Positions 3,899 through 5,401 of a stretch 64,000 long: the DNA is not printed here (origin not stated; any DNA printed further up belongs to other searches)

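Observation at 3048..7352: gmd plus a ColD-like His-for-Lys PLP dehydratase: a candidate GDP-3,6-dideoxyhexose (colitose-type) branch without an obvious ColC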

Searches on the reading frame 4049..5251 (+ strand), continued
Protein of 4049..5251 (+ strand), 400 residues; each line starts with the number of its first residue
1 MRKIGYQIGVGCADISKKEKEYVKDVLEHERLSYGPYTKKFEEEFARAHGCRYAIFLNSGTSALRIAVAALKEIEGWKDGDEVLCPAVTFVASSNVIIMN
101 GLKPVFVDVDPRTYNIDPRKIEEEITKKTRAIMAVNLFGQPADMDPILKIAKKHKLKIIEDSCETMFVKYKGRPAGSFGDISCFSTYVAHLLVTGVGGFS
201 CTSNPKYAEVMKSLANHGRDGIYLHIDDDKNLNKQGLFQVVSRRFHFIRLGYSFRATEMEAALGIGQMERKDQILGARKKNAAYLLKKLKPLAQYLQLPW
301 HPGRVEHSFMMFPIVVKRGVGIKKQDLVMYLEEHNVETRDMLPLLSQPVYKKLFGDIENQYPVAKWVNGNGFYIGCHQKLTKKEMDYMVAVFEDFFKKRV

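Call 32: search_solved_structures(query=window:4049-5251:+, show_alignments=5, max_evalue=1e-50)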
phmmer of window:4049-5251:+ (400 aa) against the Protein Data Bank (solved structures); distinct sequences matched with E-value up to 1e-50: 10.
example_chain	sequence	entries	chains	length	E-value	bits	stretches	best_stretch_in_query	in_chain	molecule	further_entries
3bn1_A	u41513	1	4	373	3.3e-58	201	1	8-393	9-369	Perosamine synthetase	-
3dr7_A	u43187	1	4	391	4.1e-58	200.8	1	8-393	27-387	Putative perosamine synthetase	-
3dr4_A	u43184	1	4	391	5.5e-58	200.3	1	8-393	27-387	Putative perosamine synthetase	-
3bcx_A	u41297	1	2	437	6.8e-57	196.7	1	30-396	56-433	CDP-6-deoxy-L-threo-D-glycero-4-hexulose-3-dehydrase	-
3bb8_A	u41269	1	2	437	1.2e-55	192.7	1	30-396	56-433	CDP-4-keto-6-deoxy-D-glucose-3-dehydrase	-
7b0m_AAA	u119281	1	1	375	2e-55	191.9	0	14-222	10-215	Sugar aminotransferase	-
2gms_A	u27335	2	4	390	2.2e-52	181.9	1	19-391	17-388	Putative pyridoxamine 5-phosphate-dependent dehydrase, Wbdk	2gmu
3b8x_A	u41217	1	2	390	2e-51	178.7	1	19-391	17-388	Pyridoxamine 5-phosphate-dependent dehydrase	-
2r0t_A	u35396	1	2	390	3.6e-51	177.9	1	19-391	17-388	Pyridoxamine 5-phosphate-dependent dehydrase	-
3gr9_A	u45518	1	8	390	8.6e-51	176.6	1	19-391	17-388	ColD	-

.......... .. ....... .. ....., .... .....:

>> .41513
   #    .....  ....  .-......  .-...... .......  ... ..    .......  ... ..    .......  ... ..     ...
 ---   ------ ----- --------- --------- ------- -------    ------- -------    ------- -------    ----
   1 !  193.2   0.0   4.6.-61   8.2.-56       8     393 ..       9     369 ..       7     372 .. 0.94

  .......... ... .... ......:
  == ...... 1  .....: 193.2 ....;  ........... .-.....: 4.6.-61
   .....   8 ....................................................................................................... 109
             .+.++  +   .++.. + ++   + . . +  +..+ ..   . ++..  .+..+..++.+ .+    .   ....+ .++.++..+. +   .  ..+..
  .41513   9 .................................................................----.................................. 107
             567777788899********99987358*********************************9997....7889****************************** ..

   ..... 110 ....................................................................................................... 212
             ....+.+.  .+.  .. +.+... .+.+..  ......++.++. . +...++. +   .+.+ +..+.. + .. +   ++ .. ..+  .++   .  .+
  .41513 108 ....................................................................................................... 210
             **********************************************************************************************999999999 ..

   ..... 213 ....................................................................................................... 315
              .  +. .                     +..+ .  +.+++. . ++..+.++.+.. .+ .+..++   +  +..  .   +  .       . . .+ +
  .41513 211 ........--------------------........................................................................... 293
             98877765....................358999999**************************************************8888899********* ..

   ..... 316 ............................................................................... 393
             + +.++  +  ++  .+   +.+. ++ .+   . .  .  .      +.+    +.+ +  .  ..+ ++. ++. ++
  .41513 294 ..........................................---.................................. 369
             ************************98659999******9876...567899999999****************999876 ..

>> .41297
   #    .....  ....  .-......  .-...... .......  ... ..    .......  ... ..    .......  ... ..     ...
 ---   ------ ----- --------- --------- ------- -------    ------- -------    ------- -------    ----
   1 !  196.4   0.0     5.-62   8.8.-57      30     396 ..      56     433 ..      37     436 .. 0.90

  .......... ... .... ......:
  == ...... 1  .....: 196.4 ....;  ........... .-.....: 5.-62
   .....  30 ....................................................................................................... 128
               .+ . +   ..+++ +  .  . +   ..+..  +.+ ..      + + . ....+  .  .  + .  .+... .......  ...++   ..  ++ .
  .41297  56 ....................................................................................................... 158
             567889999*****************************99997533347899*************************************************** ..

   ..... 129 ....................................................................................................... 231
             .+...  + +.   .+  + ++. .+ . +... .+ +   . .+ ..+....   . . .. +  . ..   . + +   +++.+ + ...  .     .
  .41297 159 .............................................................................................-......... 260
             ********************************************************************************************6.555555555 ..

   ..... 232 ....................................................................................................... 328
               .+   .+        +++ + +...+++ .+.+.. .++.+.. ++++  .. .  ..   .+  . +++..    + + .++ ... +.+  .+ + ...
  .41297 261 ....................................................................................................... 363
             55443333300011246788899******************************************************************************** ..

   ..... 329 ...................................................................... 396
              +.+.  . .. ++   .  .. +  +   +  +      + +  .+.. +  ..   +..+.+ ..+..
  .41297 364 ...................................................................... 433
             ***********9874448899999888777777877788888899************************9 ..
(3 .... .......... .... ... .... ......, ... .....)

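Call 37: predict_structure(alignment_id=A1)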
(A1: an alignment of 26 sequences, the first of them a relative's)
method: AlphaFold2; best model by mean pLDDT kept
length: 400 residues; sequences in the alignment: 26
mean_pLDDT: 88.6   pTM: 0.88
mean pLDDT of the five models: 88.6, 88.5, 87.6, 84.6, 83.3
residues with pLDDT >= 90: 249; 70-90: 119; 50-70: 21; < 50: 11
segments of 3 or more residues with pLDDT < 50: 188-195
pLDDT, mean of each block of 10 residues (from residue 1): 92 86 88 82 94 91 93 97 91 89 96 94 98 91 96 98 88 95 71 63 94 82 53 75 74 83 89 92 98 96 91 93 95 96 82 91 92 94 98 86
secondary structure, 60 per line:
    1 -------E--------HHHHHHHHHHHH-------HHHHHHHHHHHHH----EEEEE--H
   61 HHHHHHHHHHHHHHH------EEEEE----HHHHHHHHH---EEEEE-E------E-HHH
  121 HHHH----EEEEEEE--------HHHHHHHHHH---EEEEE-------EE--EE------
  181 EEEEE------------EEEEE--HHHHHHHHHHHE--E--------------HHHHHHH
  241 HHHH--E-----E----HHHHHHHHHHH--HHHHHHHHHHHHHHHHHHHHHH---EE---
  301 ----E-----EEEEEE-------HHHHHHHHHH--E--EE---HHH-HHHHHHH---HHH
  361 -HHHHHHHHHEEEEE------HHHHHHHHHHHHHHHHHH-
elements in order: H17-28 H36-48 E53-57 H60-75 E82-86 H91-99 E103-107 H118-124 E129-135 H144-153 E157-161 E181-185 E198-202 H205-215 H234-244 H258-268 H271-292 E311-316 H324-333 H348-354 H362-370 E371-375 H382-399

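Call 42: find_encoding_contigs(protein=P0039, flank=6000, max_places=1)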
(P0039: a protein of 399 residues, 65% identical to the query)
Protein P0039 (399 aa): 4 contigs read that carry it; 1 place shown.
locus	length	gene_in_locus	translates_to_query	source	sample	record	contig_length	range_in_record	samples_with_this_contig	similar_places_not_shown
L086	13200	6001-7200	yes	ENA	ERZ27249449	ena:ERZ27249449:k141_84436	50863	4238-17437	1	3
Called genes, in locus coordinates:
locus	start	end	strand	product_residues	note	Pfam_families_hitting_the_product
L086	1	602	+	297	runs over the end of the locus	PF13477:Glyco_trans_4_2 (faint), PF00534:Glycos_transf_1, PF13692:Glyco_trans_1_4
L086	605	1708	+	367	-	PF03016:Exostosin_GT47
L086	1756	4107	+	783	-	PF00535:Glycos_transf_2, PF13231:PMT_2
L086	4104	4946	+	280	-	PF01370:Epimerase, PF02719:Polysacc_synt_2 (weak), PF04321:RmlD_sub_bind, PF13460:NAD_binding_10 (weak), PF16363:GDP_Man_Dehyd, PF01073:3Beta_HSD (weak), PF07993:NAD_binding_4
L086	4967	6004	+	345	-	PF01370:Epimerase, PF02719:Polysacc_synt_2 (faint), PF04321:RmlD_sub_bind, PF16363:GDP_Man_Dehyd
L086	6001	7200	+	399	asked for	PF01041:DegT_DnrJ_EryC1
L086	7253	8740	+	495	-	PF02310:B12-binding, PF04055:Radical_SAM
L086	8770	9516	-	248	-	PF00535:Glycos_transf_2, PF10111:Glyco_tranf_2_2 (weak), PF13641:Glyco_tranf_2_3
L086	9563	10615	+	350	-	PF01073:3Beta_HSD (weak), PF01370:Epimerase, PF02719:Polysacc_synt_2, PF04321:RmlD_sub_bind, PF16363:GDP_Man_Dehyd, PF07993:NAD_binding_4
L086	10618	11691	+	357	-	PF01073:3Beta_HSD, PF01370:Epimerase, PF02719:Polysacc_synt_2 (weak), PF07993:NAD_binding_4, PF16363:GDP_Man_Dehyd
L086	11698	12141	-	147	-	PF04138:GtrA_DPMS_TM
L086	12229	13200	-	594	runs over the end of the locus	PF02310:B12-binding (weak), PF04055:Radical_SAM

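Call 43: find_encoding_contigs(protein=P0108, flank=6000, max_places=1)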
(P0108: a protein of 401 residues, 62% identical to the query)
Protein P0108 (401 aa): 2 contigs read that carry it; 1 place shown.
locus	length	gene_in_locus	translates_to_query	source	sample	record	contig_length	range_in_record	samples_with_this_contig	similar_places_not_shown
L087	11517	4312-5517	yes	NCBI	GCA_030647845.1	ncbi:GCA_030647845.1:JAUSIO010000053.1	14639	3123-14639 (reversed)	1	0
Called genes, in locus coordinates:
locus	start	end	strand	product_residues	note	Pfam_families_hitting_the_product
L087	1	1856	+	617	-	PF13231:PMT_2 (weak)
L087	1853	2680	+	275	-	PF01073:3Beta_HSD, PF01370:Epimerase, PF02719:Polysacc_synt_2, PF04321:RmlD_sub_bind, PF07993:NAD_binding_4 (faint), PF16363:GDP_Man_Dehyd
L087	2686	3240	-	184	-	PF02698:DUF218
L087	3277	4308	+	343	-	PF01370:Epimerase, PF04321:RmlD_sub_bind, PF16363:GDP_Man_Dehyd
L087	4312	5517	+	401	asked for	PF01041:DegT_DnrJ_EryC1, PF01053:Cys_Met_Meta_PP (faint)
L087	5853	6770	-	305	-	PF01408:GFO_IDH_MocA, PF22725:GFO_IDH_MocA_C3, PF02894:GFO_IDH_MocA_C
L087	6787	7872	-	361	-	PF01073:3Beta_HSD, PF01370:Epimerase, PF02719:Polysacc_synt_2 (faint), PF16363:GDP_Man_Dehyd, PF07993:NAD_binding_4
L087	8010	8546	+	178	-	-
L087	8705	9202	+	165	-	-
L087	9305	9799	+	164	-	-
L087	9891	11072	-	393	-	PF08421:Methyltransf_13, PF13489:Methyltransf_23, PF08241:Methyltransf_11 (weak), PF08242:Methyltransf_12 (weak), PF08484:Methyltransf_14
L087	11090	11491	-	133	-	PF04138:GtrA_DPMS_TM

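Call 44: fold_search(model_id=the predicted structure, library=pdb)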
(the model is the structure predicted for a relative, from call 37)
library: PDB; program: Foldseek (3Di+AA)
matches with E <= 10: 1969; with E <= 0.001: 1531
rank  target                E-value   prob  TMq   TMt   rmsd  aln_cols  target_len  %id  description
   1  3bn1_C                7.7e-40  1.00  0.86  0.94   2.4       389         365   32  Crystal structure of GDP-perosamine synthase (released 2008-03-18)
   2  3dr4_B                1.9e-39  1.00  0.86  0.94   2.4       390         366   32  GDP-perosamine synthase K186A mutant from Caulobacter crescentus with bound sugar ligand (released 2008-10-14)
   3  3dr4_C                3.4e-39  1.00  0.87  0.94   2.4       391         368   31  GDP-perosamine synthase K186A mutant from Caulobacter crescentus with bound sugar ligand (released 2008-10-14)
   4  3dr4_A                3.8e-39  1.00  0.86  0.94   2.2       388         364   31  GDP-perosamine synthase K186A mutant from Caulobacter crescentus with bound sugar ligand (released 2008-10-14)
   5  3bn1_A                4.1e-39  1.00  0.87  0.94   2.2       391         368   32  Crystal structure of GDP-perosamine synthase (released 2008-03-18)
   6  3dr4_D                4.6e-39  1.00  0.86  0.94   2.4       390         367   32  GDP-perosamine synthase K186A mutant from Caulobacter crescentus with bound sugar ligand (released 2008-10-14)
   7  3dr7_B                4.8e-38  1.00  0.86  0.93   2.5       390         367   32  GDP-perosamine synthase from Caulobacter crescentus with bound GDP-3-deoxyperosamine (released 2008-10-14)
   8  7b0m                  7.0e-38  1.00  0.85  0.92   2.5       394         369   30  Sugar transaminase from a metagenome collected from troll oil field production water (released 2021-12-01)
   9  3bn1_D                1.5e-37  1.00  0.86  0.94   2.2       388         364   32  Crystal structure of GDP-perosamine synthase (released 2008-03-18)
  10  3bcx_A                4.0e-37  1.00  0.89  0.85   4.4       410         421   31  E1 Dehydrase (released 2007-11-27)
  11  3bcx_B                6.5e-37  1.00  0.89  0.85   4.2       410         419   31  E1 Dehydrase (released 2007-11-27)
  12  7b0d_A                2.5e-36  1.00  0.83  0.90   2.2       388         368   29  Sugar transaminase from Archaeoglobus veneficus (released 2021-12-01)
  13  3bb8_A                2.9e-36  1.00  0.89  0.85   4.3       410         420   31  E1 Dehydrase H220K Mutant (released 2008-09-16)
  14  4oca                  7.2e-36  1.00  0.86  0.95   1.8       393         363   26  Cryatal structure of ArnB K188A complexted with PLP and UDP-Ara4N (released 2014-03-12)
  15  8snj_B                1.5e-35  1.00  0.86  0.93   2.3       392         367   24  Crystal Structure of ArnB Transferase from Klebsiella aerogenes (Lattice Translocation Disorder, P1 form) (released 2023-05-10)
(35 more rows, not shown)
